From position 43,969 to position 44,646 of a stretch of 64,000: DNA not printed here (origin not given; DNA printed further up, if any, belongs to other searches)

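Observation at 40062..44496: Copper-efflux operon copZ-copA-corA extended by a lipoprotein RNase A-superfamily nuclease and an acidic putative immunity protein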

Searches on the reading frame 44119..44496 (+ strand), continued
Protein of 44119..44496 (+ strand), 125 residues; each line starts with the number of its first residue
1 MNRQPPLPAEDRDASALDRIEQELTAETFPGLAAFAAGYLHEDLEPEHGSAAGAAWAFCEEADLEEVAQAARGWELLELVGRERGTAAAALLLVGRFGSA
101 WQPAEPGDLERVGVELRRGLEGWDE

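Call 48: fold_search(model_id=the predicted structure, library=pdb)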
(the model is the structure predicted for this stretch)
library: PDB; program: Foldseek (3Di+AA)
matches with E <= 10: 196; with E <= 0.001: 0
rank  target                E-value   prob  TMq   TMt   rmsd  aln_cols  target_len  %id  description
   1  5e3e_A                2.3e-01  0.99  0.52  0.63   4.1        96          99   17  Crystal structure of CdiA-CT/CdiI complex from Y. kristensenii 33638 (released 2015-11-25)
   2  5e3e_C                2.8e-01  0.99  0.52  0.65   3.8        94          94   17  Crystal structure of CdiA-CT/CdiI complex from Y. kristensenii 33638 (released 2015-11-25)
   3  2lch_MODEL_1_A        9.9e-01  0.23  0.30  0.32  13.4       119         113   12  Solution NMR Structure of a Protein With a Redesigned Hydrophobic Core, Northeast Structural Genomics Consorti (released 2011-05-25)
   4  9k7w_D                1.3e+00  0.51  0.37  0.47  13.0       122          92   12  Crystal structure of designed nickel-induced homotrimer C3-Ni1-HH*3-18 (released 2025-10-29)
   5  9k7w_A                1.3e+00  0.54  0.37  0.49  11.4       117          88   14  Crystal structure of designed nickel-induced homotrimer C3-Ni1-HH*3-18 (released 2025-10-29)
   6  5j5l                  1.4e+00  0.04  0.16  0.14  16.6       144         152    7  CRYSTAL STRUCTURE OF AFMP4P IN COMPLEX WITH ARACHIDONIC ACID (released 2017-04-05)
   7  3cwg_A                1.6e+00  0.15  0.28  0.08  15.8       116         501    9  Unphosphorylated mouse STAT3 core fragment (released 2008-07-01)
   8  3b55                  1.6e+00  0.10  0.21  0.08  11.9       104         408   10  Crystal structure of the Q81BN2_BACCR protein from Bacillus cereus. NESG target BcR135 (released 2007-11-06)
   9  5mdt                  1.6e+00  0.08  0.24  0.21  13.2       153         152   11  Structure of the CTD-interacting domain (CID) of Seb1 from S. pombe. (released 2017-04-12)
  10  9jnl_A                1.7e+00  0.10  0.25  0.14  16.2       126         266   16  Human MEX3B CBM 26-50aa peptide bound to human CNOT9 (released 2025-09-24)
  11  9jnj_A                1.7e+00  0.08  0.24  0.13  14.9       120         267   16  Crystal structure of Human Cnot9 (released 2025-09-24)
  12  9ca3_A                1.7e+00  0.04  0.16  0.11  17.9       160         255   12  Crystal structure of MarE C280S in complex with cyanide bound heme and its native substrate, beta-methyl-L-tryptophan (released 2025-04-02)
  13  5csd_A                1.8e+00  0.08  0.24  0.20  17.1       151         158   14  Ligand binding domain 2 of Penicillium marneffei MP1 protein in complex with arachidonic acids (released 2016-07-27)
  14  3k1i_B                1.8e+00  0.06  0.20  0.23  13.3       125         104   17  Crystal strcture of FliS-HP1076 complex in H. pylori (released 2010-06-30)
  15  9k7w_E                1.9e+00  0.41  0.37  0.49  10.9       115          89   10  Crystal structure of designed nickel-induced homotrimer C3-Ni1-HH*3-18 (released 2025-10-29)
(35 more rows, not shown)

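Call 50: find_encoding_contigs(protein=P0121, flank=10000, max_places=2)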
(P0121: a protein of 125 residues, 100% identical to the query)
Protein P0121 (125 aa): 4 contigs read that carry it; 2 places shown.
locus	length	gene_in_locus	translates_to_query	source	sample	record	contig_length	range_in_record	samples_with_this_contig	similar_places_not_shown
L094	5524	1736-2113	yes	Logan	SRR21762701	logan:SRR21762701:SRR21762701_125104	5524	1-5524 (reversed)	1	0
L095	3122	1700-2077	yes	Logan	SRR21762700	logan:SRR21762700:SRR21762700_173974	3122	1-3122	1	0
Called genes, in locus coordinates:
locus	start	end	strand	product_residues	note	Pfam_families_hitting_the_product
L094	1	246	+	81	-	?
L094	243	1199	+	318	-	PF01544:CorA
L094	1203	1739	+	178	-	PF18431:RNAse_A_bac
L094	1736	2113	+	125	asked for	-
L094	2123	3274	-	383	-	PF07228:SpoIIE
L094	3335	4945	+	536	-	PF00342:PGI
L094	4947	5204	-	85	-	-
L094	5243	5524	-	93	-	?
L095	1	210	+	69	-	?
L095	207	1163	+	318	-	PF01544:CorA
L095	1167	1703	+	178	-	PF18431:RNAse_A_bac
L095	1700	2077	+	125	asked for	-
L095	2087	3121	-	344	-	?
